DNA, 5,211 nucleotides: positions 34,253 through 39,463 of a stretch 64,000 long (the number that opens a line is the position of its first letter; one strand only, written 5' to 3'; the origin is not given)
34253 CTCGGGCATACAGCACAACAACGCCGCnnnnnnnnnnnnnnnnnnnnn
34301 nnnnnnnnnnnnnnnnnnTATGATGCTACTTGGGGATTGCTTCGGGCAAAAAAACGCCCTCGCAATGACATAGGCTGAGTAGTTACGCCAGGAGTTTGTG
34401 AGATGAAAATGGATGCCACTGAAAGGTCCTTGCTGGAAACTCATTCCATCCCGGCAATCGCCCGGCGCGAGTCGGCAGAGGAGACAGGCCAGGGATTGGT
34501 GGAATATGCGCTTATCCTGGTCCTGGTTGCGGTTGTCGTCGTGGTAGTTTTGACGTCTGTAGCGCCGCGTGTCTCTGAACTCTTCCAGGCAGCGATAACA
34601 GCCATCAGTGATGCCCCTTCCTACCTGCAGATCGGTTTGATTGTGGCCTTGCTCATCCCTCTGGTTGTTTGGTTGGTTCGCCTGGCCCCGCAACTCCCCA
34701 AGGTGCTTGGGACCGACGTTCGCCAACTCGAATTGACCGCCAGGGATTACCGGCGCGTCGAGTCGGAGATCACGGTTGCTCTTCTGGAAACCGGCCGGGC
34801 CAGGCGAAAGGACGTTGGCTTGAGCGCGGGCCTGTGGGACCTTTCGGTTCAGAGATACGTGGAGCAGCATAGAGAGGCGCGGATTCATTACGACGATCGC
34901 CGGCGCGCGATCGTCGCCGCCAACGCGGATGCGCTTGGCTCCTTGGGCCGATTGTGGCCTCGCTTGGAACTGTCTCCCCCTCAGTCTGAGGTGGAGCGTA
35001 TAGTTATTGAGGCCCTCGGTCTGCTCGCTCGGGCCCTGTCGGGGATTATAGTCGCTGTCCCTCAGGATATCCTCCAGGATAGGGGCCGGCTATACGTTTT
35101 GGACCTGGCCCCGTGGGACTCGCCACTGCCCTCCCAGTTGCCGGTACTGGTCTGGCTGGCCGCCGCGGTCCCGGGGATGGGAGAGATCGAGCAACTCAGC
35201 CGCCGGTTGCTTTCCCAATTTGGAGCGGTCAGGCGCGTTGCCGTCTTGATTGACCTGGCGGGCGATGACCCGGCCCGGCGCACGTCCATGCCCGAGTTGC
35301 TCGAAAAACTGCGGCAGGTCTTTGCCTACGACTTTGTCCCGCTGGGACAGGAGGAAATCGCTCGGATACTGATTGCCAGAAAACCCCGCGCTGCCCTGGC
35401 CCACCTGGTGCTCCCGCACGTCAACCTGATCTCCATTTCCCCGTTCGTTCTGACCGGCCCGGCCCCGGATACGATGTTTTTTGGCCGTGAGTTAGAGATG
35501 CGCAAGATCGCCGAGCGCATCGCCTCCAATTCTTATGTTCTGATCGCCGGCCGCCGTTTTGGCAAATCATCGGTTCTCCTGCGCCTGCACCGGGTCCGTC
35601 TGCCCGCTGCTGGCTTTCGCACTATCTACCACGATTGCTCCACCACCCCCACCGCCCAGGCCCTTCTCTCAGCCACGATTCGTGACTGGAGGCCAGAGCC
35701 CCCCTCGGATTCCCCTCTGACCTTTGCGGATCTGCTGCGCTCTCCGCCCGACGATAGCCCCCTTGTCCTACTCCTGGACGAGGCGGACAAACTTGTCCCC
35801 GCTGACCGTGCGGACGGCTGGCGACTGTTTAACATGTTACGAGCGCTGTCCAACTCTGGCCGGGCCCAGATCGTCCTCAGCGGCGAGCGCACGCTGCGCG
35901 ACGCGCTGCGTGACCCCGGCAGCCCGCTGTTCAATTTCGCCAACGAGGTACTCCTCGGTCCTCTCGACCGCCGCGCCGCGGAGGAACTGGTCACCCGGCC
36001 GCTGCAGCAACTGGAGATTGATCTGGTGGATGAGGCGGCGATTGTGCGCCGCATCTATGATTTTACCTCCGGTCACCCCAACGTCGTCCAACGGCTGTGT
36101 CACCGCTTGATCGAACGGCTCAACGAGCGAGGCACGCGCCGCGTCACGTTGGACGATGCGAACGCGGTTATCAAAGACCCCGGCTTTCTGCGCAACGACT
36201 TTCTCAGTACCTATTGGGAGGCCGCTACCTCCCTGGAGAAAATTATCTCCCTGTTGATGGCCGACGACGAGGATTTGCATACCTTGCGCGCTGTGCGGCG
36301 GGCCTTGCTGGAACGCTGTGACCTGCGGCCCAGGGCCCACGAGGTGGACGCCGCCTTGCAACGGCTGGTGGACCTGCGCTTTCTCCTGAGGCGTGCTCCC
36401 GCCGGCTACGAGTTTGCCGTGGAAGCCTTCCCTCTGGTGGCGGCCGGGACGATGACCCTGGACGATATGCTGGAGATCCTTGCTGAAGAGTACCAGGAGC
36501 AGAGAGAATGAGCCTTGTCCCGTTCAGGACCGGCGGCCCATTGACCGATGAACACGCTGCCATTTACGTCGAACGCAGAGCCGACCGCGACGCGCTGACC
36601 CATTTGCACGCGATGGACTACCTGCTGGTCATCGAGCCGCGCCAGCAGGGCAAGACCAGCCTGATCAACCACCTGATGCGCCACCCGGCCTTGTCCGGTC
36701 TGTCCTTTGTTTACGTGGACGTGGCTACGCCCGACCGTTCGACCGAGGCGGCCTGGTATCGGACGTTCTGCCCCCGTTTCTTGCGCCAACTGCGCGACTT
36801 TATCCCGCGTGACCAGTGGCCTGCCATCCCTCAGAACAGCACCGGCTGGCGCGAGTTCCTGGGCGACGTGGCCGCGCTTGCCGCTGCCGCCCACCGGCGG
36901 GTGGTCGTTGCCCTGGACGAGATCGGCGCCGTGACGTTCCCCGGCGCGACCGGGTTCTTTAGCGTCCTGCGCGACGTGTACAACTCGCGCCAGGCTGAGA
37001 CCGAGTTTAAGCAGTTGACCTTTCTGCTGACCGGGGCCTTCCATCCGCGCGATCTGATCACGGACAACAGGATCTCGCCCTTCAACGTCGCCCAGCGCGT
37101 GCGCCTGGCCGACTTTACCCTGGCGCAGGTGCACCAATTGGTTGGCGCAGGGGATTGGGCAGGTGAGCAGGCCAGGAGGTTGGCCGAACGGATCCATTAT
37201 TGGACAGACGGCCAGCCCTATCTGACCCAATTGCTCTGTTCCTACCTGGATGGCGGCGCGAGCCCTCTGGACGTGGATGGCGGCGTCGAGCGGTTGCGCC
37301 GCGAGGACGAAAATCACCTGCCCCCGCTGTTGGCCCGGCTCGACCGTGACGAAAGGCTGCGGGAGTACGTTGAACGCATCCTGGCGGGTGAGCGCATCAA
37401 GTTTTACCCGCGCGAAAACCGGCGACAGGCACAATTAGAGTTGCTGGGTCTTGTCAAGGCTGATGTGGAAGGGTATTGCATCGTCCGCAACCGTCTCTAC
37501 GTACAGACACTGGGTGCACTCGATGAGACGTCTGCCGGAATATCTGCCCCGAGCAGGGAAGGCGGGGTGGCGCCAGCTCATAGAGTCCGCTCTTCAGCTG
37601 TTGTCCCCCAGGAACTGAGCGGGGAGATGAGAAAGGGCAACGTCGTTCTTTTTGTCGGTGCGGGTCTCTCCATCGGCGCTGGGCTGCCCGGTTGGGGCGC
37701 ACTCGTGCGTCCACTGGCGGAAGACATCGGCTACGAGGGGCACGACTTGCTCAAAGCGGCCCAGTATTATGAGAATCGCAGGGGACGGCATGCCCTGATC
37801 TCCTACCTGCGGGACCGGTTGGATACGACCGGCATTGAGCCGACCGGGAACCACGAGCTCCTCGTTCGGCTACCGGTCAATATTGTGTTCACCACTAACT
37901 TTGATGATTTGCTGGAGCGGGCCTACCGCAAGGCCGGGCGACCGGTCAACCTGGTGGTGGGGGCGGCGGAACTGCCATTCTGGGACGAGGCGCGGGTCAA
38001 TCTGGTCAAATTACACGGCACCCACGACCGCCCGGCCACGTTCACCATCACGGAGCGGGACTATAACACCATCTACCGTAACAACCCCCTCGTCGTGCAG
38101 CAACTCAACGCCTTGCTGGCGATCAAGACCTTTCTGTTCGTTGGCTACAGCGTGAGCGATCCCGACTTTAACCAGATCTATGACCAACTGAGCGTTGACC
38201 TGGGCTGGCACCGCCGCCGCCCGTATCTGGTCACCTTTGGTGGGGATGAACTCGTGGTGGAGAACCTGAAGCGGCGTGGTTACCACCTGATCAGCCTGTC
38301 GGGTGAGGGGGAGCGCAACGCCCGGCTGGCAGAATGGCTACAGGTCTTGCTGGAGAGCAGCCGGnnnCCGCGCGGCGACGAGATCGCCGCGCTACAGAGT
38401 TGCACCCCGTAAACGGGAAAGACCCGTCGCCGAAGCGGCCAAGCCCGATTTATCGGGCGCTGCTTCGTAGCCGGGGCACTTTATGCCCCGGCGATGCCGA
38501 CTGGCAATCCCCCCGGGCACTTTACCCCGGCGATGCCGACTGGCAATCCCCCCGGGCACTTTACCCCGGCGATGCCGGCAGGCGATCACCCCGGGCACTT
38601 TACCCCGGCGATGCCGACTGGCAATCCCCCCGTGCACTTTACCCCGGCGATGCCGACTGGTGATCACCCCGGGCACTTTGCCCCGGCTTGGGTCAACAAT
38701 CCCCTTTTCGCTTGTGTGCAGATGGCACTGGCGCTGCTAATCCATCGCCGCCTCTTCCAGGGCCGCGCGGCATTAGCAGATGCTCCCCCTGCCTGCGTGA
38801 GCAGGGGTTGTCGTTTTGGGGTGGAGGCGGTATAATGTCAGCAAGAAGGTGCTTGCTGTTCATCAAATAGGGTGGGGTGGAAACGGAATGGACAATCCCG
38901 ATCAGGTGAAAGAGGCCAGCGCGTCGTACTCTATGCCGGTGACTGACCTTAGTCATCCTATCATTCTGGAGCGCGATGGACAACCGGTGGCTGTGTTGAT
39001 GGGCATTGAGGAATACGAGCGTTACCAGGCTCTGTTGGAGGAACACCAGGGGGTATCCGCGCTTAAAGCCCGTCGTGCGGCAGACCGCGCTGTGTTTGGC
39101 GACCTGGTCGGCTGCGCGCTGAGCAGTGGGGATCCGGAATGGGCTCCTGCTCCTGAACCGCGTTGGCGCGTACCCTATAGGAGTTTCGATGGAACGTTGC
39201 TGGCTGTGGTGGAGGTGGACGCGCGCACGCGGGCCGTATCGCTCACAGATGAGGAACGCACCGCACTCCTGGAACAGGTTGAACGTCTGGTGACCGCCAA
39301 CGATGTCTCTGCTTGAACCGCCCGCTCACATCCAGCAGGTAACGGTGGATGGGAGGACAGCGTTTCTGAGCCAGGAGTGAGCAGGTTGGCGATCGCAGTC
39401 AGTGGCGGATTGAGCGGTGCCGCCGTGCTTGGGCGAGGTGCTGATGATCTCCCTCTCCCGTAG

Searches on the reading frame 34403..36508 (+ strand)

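Call 22: search_protein_families(library=pfam, proteins=[window:34403-36508:+], max_evalue=0.001)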
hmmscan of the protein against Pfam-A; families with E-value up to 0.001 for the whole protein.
window:34403-36508:+ (702 aa): 2 families
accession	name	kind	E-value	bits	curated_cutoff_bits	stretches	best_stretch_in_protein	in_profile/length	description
PF13401.12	AAA_22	-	2.9e-10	41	27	1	377-502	7-130/130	AAA domain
PF20703.3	nSTAND1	-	4.4e-10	40.2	27.1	1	357-665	14-330/379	Novel STAND NTPase 1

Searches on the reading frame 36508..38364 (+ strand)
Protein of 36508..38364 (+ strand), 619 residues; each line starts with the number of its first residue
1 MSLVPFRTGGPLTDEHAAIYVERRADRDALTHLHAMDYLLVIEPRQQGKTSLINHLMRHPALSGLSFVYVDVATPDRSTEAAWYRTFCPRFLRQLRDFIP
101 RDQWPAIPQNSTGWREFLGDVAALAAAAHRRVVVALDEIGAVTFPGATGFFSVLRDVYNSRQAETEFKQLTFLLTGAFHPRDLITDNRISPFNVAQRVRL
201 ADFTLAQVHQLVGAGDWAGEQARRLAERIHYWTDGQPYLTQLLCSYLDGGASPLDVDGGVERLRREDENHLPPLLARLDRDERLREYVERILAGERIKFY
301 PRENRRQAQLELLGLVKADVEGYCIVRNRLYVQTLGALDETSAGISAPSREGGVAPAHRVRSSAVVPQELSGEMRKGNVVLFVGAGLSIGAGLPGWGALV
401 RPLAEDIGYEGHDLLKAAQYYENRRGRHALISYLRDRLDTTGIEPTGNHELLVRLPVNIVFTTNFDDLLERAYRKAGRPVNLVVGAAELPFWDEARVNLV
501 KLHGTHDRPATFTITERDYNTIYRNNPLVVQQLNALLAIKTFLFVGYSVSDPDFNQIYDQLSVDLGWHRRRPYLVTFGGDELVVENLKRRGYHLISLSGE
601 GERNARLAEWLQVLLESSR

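Call 22: search_protein_families(library=pfam, proteins=[window:36508-38364:+], max_evalue=0.001)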
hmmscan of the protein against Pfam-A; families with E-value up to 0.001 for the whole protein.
window:36508-38364:+ (619 aa): 3 families
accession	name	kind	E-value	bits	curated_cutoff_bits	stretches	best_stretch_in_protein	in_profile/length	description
PF13289.12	SIR2_2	-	1.9e-26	93.3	24.5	1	459-580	2-124/141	SIR2-like domain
PF14516.12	AAA_35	-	3e-23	82.6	27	1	15-333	8-327/331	AAA-like domain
PF13401.12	AAA_22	-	0.00043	21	27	0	45-176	14-122/130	AAA domain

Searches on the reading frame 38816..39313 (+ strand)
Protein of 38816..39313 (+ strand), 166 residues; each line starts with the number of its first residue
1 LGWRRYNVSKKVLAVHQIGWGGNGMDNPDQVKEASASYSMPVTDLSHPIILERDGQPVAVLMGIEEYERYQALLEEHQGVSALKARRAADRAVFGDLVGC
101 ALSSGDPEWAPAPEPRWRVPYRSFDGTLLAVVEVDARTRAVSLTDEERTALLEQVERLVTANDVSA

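Call 22: search_protein_families(library=pfam, proteins=[window:38816-39313:+], max_evalue=0.001)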
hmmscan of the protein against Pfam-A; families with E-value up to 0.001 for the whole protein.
window:38816-39313:+ (166 aa): 1 family
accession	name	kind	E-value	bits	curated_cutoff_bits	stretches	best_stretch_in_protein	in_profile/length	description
PF02604.26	PhdYeFM_antitox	-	1.5e-07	31.5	29.8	1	47-89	25-66/74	Antitoxin Phd_YefM, type II toxin-antitoxin system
